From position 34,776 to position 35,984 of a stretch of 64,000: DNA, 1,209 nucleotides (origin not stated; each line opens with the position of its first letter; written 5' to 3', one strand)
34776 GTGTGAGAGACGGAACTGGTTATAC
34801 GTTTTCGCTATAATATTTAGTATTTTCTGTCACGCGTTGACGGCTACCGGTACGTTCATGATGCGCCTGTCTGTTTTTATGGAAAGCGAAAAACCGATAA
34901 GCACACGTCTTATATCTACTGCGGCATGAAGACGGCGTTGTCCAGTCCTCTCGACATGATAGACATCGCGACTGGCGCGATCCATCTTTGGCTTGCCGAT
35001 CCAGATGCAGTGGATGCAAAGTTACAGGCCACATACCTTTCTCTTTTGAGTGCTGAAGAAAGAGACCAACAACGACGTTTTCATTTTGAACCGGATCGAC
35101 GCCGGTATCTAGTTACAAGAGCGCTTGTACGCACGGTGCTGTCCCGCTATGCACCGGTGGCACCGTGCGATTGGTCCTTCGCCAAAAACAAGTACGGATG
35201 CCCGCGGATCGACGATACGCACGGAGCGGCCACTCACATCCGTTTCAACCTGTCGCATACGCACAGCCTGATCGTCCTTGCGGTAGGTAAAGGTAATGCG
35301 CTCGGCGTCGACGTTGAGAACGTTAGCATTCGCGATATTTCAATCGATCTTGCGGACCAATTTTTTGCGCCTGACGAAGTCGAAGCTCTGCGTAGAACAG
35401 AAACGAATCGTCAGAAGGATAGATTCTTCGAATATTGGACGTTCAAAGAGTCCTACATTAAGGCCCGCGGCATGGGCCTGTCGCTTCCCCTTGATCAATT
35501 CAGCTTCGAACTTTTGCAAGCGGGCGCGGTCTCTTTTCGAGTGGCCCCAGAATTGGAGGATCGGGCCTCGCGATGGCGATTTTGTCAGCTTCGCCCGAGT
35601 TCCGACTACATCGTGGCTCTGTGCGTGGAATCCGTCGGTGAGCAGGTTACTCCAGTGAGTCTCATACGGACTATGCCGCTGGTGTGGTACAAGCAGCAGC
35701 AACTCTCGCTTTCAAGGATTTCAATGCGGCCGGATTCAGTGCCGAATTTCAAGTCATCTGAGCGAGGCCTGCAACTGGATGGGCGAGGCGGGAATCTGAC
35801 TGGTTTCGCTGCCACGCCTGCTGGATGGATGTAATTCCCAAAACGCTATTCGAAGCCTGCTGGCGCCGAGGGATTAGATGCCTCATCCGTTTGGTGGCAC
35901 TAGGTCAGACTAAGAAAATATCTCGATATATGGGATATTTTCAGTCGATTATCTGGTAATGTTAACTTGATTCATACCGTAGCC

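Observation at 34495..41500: Lower-GC island carrying an orphan Sfp-type PPTase, a degenerate-GGDEF/EAL sensor and a decayed NRPS condensation domain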

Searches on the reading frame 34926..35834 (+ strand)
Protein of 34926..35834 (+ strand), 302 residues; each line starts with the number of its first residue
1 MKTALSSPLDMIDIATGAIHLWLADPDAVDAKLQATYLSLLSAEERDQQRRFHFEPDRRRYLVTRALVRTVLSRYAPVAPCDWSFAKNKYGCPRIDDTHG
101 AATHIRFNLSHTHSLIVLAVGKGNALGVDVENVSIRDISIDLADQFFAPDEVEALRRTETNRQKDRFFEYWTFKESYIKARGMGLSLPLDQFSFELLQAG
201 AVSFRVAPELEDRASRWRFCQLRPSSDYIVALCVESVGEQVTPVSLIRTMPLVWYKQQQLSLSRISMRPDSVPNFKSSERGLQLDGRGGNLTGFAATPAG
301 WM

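Call 5: search_protein_families(library=pfam, proteins=[window:34926-35834:+], max_evalue=0.01)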
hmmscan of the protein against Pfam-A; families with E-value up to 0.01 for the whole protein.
window:34926-35834:+ (302 aa): 2 families
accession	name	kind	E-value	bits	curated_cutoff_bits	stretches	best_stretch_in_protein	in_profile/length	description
PF01648.25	ACPS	-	4.2e-20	72.3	25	1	126-233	2-111/111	4'-phosphopantetheinyl transferase superfamily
PF22624.1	AASDHPPT_N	-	3.7e-11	43.6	27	1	36-119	12-96/100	4'-phosphopantetheinyl transferase, N-terminal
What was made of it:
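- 34926..35834 (+): Sfp-type 4'-phosphopantetheinyl transferase, intact ORF of 302 aa; the catalytic part is about residues 1-273. Pfam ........_N plus ACPS (call 5).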

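Call 15: find_encoding_contigs(protein=window:34926-35834:+, flank=10000, max_places=6)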
Protein window:34926-35834:+ (302 aa): 1 contig read that carries it; 1 place shown.
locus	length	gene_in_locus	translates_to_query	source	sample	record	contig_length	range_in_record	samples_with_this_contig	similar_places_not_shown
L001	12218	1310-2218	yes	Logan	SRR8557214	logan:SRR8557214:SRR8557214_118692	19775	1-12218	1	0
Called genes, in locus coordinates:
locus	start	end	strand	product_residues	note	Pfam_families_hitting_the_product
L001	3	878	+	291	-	?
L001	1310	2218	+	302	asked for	PF22624:AASDHPPT_N, PF01648:ACPS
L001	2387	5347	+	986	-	PF13185:GAF_2, PF00990:GGDEF, PF00563:EAL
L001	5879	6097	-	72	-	-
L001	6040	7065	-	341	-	PF01040:UbiA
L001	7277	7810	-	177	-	-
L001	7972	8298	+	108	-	PF13442:Cytochrome_CBB3, PF00034:Cytochrom_C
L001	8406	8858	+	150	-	PF03364:Polyketide_cyc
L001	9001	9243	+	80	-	PF02416:TatA_B_E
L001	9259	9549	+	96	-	PF02416:TatA_B_E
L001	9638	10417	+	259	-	PF00902:TatC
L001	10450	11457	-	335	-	PF00586:AIRS, PF02769:AIRS_C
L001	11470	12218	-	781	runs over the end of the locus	PF00708:Acylphosphatase, PF07503:zf-HYPF, PF01300:Sua5_yciO_yrdC, PF17788:HypF_C, PF22521:HypF_C_2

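Call 18: search_solved_structures(query=window:34926-35834:+, max_evalue=0.001, show_alignments=2)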
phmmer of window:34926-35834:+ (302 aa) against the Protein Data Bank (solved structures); distinct sequences matched with E-value up to 0.001: 4.
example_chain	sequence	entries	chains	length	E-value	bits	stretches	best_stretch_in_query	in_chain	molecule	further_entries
1qr0_A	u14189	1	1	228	4.3e-28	101.8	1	36-215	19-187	4'-PHOSPHOPANTETHEINYL TRANSFERASE SFP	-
4mrt_A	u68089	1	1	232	4.5e-28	101.7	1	36-215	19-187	4'-phosphopantetheinyl transferase sfp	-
2cg5_A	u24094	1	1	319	6e-09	38.9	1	41-199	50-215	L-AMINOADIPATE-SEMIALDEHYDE DEHYDROGENASE-PHOSPHOPANTETHEINYL TRANSFERASE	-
2byd_A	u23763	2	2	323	6.2e-09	38.9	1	41-199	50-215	HSPC223 | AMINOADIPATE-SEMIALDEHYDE DEHYDROGENASE-PHOSPHOPANTETHEINYL TRANSFERASE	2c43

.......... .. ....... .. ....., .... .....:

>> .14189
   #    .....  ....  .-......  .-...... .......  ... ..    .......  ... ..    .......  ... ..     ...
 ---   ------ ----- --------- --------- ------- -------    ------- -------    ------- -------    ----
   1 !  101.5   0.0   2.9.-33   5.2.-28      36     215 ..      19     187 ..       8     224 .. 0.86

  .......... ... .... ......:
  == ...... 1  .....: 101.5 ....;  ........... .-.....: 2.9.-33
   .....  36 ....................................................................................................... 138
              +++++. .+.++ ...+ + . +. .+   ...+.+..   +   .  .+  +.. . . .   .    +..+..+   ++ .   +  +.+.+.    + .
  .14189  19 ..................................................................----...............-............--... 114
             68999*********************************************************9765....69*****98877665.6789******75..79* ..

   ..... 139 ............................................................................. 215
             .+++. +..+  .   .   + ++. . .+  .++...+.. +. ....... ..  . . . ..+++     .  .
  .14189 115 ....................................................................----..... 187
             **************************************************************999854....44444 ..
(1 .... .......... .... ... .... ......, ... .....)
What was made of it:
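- On Sfp-type (group II) 4'-phosphopantetheinyl transferase: The alignment to 1QR0 reads 'FNLSHTH', 'LGVDVEN' and '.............' at the corresponding positions (call 18).
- Closest known: Sfp of Bacillus subtilis. Same: The His, Asp-x-Glu and W..KE..K motifs are conserved (calls 5, 18).
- Checked: Pfam finds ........_N plus ACPS (call 5), and the match to Sfp (1QR0/4MRT) has E=4e-28 (call 18).
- Catalytic residues are conserved (call 18).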

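Call 20: find_homologous_proteins(query=window:34926-35834:+, max_evalue=1e-10)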
Query window:34926-35834:+ (302 aa): 5649 proteins with E <= 1e-10 among 8000 candidates; the best 120 are listed.
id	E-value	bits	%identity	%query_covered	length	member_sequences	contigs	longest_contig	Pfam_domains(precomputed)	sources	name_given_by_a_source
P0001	1.0e-152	526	100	77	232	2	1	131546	PF01648.26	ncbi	-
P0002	6.0e-145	500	84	88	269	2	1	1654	PF01648.26,PF22624.2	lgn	-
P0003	2.7e-126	439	71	95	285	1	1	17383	PF01648.26,PF22624.2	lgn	-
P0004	1.7e-112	394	66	90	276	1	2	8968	PF01648.26,PF22624.2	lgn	-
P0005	1.5e-103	364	62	91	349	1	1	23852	PF01648.26,PF22624.2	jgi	jgi:4'-phosphopantetheinyl transferase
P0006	2.6e-100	354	65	83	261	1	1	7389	PF01648.26,PF22624.2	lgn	-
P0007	4.5e-86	307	59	80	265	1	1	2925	PF01648.26,PF22624.2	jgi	jgi:4'-phosphopantetheinyl transferase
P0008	1.0e-85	306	53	92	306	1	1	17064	PF01648.26,PF22624.2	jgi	jgi:4'-phosphopantetheinyl transferase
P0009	1.2e-84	302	55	85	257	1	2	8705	PF01648.26,PF22624.2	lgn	-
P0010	1.6e-84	302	55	86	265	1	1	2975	PF01648.26,PF22624.2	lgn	-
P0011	1.7e-84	302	54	88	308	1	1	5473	PF01648.26,PF22624.2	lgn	-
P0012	4.4e-84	300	57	80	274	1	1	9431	PF01648.26,PF22624.2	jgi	jgi:4'-phosphopantetheinyl transferase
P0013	8.3e-84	300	55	85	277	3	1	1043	PF01648.26,PF22624.2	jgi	-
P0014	2.3e-83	298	57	80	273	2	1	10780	PF01648.26,PF22624.2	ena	-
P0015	3.8e-83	297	59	78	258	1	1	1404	PF01648.26,PF22624.2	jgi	jgi:4'-phosphopantetheinyl transferase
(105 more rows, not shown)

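Call 21: find_encoding_contigs(protein=P0001, flank=10000, max_places=3)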
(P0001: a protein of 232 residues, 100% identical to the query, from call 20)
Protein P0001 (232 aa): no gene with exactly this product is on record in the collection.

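Call 22: find_encoding_contigs(protein=P0003, flank=10000, max_places=3)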
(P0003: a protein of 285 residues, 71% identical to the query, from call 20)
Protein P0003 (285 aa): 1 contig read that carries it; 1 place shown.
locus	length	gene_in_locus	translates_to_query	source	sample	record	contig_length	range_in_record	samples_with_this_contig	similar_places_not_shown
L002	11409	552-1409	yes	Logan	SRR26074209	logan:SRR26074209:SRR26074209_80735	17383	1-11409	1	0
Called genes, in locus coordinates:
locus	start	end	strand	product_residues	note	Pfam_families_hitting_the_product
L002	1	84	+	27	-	?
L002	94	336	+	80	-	PF00550:PP-binding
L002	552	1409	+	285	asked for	PF22624:AASDHPPT_N, PF01648:ACPS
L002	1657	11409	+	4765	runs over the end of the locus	PF00668:Condensation, PF00501:AMP-binding, PF13193:AMP-binding_C, PF00550:PP-binding, PF00668:Condensation, PF00501:AMP-binding, PF13193:AMP-binding_C, PF00550:PP-binding, +11 more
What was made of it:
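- L002 has PCP-PPTase-NRPS (4765 aa) in the same order and orientation as the window's PPTase and stub (call 22).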

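Call 23: find_encoding_contigs(protein=P0005, flank=10000, max_places=3)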
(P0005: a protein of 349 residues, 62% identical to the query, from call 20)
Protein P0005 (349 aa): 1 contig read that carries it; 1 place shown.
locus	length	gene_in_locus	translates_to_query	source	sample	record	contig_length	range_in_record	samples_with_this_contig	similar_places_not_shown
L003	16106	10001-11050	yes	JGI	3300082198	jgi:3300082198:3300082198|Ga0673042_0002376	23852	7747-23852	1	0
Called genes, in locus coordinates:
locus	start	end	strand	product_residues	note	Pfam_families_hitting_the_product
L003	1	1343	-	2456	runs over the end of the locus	PF00668:Condensation, PF18563:TubC_N, PF00501:AMP-binding, PF13193:AMP-binding_C, PF00550:PP-binding, PF00668:Condensation, PF00501:AMP-binding, PF00550:PP-binding, +1 more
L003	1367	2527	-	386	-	PF21780:DUF6875, PF04073:tRNA_edit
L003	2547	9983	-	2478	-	PF00668:Condensation, PF00501:AMP-binding, PF13193:AMP-binding_C, PF00550:PP-binding, PF00668:Condensation, PF00501:AMP-binding, PF13193:AMP-binding_C, PF00550:PP-binding, +2 more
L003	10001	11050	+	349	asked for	PF22624:AASDHPPT_N, PF01648:ACPS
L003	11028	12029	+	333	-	-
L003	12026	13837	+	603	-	PF21211:FkbH_N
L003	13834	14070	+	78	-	-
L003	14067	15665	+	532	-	PF01575:MaoC_dehydratas, PF00106:adh_short, PF13561:adh_short_C2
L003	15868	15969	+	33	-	-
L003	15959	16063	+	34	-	PF09604:Potass_KdpF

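Call 27: find_related_loci(query=window:34926-35834:+, collection=genome_contigs, flank=10000)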
Query window:34926-35834:+ (302 aa) in genome_contigs; peptide patterns used: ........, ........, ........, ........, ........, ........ (x = any residue, [..] = any of these).
183 stretches matched a pattern; 104 encode a relative of the query (tblastn E <= 1e-3); the best 80 are kept; 80 distinct loci.
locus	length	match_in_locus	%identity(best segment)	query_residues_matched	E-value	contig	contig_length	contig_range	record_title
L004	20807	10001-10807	53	4-273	1e-87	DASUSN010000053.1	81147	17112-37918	MAG TPA_asm: Thermoanaerobaculia bacterium isolate SMAG_U1737 k141_290842, whole genome shotgun sequence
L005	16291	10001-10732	57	9-252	1e-86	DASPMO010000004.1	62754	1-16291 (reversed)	MAG TPA_asm: Thermoanaerobaculia bacterium isolate SMAG_U12094 k141_188084, whole genome shotgun sequence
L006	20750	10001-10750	56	2-252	5e-85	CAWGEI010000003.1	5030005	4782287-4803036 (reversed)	MAG: uncultured Acidobacteriota bacterium isolate MFD01916.bin.2.105 genome assembly, contig: contig_3365, whole genome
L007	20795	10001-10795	52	3-266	2e-84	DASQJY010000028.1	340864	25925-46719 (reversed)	MAG TPA_asm: Thermoanaerobaculia bacterium isolate SMAG_U11898 k141_5127335, whole genome shotgun sequence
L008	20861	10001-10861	49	11-295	6e-84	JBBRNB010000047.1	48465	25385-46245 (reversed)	MAG: Thermoanaerobaculia bacterium isolate La1_metabat2.109 LA1C_B2.109_k141_1767054L_48465_cov_137.8844, whole genome s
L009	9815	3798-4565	54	12-266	6e-84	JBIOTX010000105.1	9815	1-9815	MAG: Thermoanaerobaculia bacterium isolate MAG149 k127_1743573, whole genome shotgun sequence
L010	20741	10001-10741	55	1-251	1e-83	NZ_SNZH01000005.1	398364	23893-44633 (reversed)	Tahibacter aquaticus strain DSM 21667 Ga0244543_105, whole genome shotgun sequence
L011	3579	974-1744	55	12-267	2e-83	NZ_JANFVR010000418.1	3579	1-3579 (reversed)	Tahibacter caeni strain BUT-6 NODE_418+_length_3579_cov_46.288, whole genome shotgun sequence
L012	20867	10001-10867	48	11-282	3e-82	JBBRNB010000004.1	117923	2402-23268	MAG: Thermoanaerobaculia bacterium isolate La1_metabat2.109 LA1C_B2.109_k141_338752L_117923_cov_131.9580, whole genome s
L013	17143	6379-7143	53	12-265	6e-82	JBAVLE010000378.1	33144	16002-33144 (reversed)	MAG: Candidatus Angelobacter sp. isolate MFD07139_ilm_asm_bin4 k127_50480, whole genome shotgun sequence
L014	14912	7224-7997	53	11-266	2e-81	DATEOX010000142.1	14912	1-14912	MAG TPA_asm: Thermoanaerobaculia bacterium isolate SMAG_U9006 k141_1959310, whole genome shotgun sequence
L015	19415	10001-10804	51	11-281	1e-80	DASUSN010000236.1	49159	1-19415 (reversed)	MAG TPA_asm: Thermoanaerobaculia bacterium isolate SMAG_U1737 k141_1552699, whole genome shotgun sequence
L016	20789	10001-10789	52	1-267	1e-80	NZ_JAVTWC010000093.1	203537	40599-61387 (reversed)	MAG: Tahibacter sp. isolate labscale reactor_MAG4 NODE_44_length_203537_cov_8.655404, whole genome shotgun sequence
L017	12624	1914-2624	55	12-248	1e-80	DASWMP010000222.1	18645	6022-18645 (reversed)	MAG TPA_asm: Thermoanaerobaculia bacterium isolate SMAG_U3390 k141_169869, whole genome shotgun sequence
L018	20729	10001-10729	51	11-252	2e-80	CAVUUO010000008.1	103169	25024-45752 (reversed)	MAG: uncultured Alphaproteobacteria bacterium isolate MFD01213.bin.2.11 genome assembly, contig: contig_25845, whole gen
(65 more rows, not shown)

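Call 29: find_encoding_contigs(protein=P0002, flank=10000, max_places=3)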
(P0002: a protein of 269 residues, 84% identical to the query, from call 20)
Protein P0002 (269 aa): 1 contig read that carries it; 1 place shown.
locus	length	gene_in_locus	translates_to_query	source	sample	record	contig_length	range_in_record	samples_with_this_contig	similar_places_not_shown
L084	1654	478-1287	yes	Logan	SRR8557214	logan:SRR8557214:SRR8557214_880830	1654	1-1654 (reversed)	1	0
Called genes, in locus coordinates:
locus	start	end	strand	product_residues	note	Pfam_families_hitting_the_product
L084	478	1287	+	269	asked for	PF22624:AASDHPPT_N, PF01648:ACPS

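Call 30: find_encoding_contigs(protein=P0004, flank=10000, max_places=3)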
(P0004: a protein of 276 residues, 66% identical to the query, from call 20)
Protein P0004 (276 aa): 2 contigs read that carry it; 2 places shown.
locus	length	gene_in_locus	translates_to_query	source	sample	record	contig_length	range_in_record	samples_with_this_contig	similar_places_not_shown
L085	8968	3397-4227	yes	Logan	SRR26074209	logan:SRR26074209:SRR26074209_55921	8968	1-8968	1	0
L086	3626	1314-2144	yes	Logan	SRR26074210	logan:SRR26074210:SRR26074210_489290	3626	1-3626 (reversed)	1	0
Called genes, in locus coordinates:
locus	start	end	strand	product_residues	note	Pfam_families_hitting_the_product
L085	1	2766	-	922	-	?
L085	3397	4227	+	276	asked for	PF22624:AASDHPPT_N, PF01648:ACPS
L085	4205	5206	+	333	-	-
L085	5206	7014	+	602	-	PF21211:FkbH_N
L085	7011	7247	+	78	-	-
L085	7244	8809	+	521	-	PF01575:MaoC_dehydratas, PF00106:adh_short, PF08659:KR, PF13561:adh_short_C2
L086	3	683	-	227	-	?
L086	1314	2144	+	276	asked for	PF22624:AASDHPPT_N, PF01648:ACPS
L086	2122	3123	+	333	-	-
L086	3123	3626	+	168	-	?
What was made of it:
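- The closest PPTase homologs with usable flanks are all inside NRPS clusters (calls 22, 23, 30). The closest homologs (62-71% aa) are immediately next to NRPS genes (calls 22, 23, 30).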
